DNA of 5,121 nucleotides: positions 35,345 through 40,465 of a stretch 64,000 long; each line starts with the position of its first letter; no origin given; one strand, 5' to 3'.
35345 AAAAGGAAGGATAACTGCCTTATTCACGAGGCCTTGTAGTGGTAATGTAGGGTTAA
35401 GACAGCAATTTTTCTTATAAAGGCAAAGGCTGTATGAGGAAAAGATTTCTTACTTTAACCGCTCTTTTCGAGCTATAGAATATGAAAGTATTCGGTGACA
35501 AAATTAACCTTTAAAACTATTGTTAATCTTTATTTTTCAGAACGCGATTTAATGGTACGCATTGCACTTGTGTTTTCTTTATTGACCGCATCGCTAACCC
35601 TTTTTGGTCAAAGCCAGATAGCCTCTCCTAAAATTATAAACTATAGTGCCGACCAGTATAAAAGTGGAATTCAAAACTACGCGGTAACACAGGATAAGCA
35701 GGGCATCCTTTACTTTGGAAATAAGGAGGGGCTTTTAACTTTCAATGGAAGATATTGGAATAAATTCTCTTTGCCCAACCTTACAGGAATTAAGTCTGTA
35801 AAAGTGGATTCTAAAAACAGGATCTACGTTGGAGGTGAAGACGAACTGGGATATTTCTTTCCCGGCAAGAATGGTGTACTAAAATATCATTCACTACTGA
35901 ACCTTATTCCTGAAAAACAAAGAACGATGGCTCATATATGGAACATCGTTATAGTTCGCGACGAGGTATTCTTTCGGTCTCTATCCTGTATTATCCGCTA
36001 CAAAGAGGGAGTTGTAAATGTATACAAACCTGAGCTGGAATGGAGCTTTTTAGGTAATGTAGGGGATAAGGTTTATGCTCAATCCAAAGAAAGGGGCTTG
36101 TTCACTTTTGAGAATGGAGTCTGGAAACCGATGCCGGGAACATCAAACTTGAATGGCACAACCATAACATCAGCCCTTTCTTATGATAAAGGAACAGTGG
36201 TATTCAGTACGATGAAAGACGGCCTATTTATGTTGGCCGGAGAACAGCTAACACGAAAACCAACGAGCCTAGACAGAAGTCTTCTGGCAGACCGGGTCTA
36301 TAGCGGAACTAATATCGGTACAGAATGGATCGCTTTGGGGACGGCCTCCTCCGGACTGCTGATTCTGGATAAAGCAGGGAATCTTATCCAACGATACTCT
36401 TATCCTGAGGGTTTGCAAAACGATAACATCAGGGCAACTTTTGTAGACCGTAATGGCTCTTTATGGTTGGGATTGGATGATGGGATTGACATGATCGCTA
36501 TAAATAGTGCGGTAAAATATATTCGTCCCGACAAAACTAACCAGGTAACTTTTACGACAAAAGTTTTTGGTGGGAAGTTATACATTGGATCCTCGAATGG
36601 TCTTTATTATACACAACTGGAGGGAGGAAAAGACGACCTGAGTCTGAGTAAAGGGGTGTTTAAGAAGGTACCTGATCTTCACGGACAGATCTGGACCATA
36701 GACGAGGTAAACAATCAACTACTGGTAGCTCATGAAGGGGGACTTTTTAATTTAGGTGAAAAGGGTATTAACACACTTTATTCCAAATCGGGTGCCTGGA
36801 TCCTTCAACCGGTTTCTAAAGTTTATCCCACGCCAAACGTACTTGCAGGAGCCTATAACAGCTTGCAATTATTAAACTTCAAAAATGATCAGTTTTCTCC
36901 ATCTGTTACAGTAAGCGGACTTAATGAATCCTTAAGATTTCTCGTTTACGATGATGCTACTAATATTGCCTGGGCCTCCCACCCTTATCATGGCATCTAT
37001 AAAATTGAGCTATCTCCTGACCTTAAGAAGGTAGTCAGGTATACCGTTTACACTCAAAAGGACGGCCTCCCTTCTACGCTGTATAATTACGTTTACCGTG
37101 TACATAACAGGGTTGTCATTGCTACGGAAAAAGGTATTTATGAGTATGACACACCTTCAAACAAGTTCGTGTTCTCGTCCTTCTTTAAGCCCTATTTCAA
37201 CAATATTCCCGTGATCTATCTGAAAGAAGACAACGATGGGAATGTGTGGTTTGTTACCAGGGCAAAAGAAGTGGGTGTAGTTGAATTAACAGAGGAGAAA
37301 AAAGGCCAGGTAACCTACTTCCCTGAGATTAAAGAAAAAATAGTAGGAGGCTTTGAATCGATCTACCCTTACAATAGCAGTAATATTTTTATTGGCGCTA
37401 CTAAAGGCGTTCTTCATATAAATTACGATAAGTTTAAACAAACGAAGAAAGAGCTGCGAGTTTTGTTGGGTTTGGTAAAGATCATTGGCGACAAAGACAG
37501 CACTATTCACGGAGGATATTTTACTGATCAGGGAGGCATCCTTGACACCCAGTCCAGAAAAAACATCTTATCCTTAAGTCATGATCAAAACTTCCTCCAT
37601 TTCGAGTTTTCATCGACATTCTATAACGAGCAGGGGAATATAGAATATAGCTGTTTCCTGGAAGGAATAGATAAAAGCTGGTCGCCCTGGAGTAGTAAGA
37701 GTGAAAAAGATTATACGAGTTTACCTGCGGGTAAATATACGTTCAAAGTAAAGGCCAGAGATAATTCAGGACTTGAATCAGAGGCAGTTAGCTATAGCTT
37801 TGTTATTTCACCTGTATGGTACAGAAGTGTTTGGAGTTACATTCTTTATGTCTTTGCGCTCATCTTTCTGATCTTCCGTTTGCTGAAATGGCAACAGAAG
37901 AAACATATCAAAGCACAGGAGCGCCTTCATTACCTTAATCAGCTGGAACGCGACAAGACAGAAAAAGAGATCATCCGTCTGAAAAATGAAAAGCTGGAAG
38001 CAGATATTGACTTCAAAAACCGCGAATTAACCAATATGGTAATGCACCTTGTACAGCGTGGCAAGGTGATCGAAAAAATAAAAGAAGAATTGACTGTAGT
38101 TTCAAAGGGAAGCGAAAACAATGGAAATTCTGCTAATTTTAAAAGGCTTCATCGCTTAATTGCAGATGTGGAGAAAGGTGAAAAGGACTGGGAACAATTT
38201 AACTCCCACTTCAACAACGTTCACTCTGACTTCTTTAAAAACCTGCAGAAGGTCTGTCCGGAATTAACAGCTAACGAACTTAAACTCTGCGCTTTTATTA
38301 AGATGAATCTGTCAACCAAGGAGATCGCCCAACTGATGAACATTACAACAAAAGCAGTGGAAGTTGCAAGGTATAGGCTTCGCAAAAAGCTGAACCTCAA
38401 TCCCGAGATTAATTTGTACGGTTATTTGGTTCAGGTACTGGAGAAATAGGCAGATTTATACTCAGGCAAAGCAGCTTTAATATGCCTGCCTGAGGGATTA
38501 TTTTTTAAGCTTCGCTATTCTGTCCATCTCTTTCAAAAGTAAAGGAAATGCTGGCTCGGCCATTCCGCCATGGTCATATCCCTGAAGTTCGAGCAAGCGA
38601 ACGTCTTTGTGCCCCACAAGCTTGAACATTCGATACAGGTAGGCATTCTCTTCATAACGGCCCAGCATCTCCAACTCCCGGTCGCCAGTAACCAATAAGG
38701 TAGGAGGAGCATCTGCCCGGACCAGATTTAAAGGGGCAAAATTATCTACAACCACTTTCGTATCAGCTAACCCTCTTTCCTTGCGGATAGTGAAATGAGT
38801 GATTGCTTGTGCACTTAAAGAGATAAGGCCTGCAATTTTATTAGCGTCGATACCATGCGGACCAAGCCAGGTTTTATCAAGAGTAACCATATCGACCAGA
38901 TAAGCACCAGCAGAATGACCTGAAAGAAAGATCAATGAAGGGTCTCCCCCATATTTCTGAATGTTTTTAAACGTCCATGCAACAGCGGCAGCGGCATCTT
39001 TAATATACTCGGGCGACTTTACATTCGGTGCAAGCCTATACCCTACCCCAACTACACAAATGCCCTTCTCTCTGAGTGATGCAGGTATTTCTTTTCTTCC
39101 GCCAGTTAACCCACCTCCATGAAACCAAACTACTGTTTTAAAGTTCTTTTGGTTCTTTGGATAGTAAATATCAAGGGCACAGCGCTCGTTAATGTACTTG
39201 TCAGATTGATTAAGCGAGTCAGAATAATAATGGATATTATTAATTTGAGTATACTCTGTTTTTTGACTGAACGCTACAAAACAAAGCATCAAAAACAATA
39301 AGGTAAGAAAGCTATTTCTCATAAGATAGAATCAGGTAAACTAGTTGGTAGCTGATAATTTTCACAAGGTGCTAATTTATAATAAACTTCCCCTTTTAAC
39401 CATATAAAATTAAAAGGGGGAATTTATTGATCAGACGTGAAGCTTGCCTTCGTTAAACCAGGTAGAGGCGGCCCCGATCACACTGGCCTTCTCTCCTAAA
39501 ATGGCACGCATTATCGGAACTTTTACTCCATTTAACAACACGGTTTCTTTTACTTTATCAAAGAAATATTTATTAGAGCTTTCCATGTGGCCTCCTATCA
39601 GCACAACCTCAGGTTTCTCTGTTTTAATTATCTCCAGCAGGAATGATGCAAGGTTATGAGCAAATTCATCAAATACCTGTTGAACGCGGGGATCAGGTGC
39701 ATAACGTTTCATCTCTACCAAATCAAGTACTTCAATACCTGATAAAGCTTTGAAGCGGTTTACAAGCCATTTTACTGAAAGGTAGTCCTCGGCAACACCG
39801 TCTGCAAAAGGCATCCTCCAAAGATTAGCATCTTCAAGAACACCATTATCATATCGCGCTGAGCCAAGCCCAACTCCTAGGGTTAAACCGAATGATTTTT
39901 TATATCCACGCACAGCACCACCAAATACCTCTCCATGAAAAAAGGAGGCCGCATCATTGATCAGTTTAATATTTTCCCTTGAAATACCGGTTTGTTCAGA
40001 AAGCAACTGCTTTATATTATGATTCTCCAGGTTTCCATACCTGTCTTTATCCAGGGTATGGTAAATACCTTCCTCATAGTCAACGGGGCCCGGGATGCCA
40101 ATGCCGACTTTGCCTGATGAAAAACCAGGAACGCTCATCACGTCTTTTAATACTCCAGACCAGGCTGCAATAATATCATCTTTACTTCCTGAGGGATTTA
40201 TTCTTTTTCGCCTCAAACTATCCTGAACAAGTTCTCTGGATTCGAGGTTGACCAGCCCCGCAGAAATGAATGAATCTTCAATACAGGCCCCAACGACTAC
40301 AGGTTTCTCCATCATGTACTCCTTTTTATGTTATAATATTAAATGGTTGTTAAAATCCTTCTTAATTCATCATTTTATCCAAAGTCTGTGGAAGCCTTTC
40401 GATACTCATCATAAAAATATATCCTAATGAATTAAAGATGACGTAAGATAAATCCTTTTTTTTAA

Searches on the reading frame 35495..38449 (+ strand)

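Call 61: search_protein_families(library=pfam, proteins=[window:35495-38449:+], max_evalue=0.0001)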
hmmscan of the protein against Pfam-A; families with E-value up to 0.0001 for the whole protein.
window:35495-38449:+ (984 aa): 3 families
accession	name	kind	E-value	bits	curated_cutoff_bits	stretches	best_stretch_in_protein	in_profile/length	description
PF07495.19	Y_Y_Y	-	5.8e-11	42.6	26.6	1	710-771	2-64/65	Y_Y_Y domain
PF07494.17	Reg_prop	-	1.7e-10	40.2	20.4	0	306-326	1-21/24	Two component regulator propeller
PF00196.25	GerE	-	7.6e-05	22.7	23.5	0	924-970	3-49/57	Bacterial regulatory proteins, luxR family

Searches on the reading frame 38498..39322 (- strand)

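Call 62: search_protein_families(library=pfam, proteins=[window:38498-39322:-], max_evalue=0.0001)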
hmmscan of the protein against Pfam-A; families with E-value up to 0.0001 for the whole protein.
window:38498-39322:- (274 aa): 3 families
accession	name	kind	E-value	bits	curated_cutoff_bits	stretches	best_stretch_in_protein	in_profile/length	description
PF20434.5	BD-FAE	-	3.8e-22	79.3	26.8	1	50-222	1-167/215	BD-FAE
PF07859.19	Abhydrolase_3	-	1.4e-17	64.7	25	1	64-149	1-91/210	alpha/beta hydrolase fold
PF00135.34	COesterase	-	1.6e-16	60.8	27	1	44-182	81-229/515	Carboxylesterase family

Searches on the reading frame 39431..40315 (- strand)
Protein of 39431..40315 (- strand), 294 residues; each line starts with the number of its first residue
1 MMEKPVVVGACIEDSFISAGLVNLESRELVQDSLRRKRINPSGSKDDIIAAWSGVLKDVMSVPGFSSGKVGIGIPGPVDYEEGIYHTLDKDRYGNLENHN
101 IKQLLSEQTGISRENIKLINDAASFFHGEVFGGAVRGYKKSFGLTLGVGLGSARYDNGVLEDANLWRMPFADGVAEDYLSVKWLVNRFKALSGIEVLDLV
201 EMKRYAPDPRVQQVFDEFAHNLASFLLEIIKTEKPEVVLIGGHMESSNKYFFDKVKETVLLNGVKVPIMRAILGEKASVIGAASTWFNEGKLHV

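Call 62: search_protein_families(library=pfam, proteins=[window:39431-40315:-], max_evalue=0.0001)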
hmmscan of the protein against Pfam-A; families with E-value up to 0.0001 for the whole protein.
window:39431-40315:- (294 aa): 1 family
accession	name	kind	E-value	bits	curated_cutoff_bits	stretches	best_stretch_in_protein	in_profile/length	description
PF00480.26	ROK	-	2.5e-14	54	22.9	2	206-286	206-291/294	ROK family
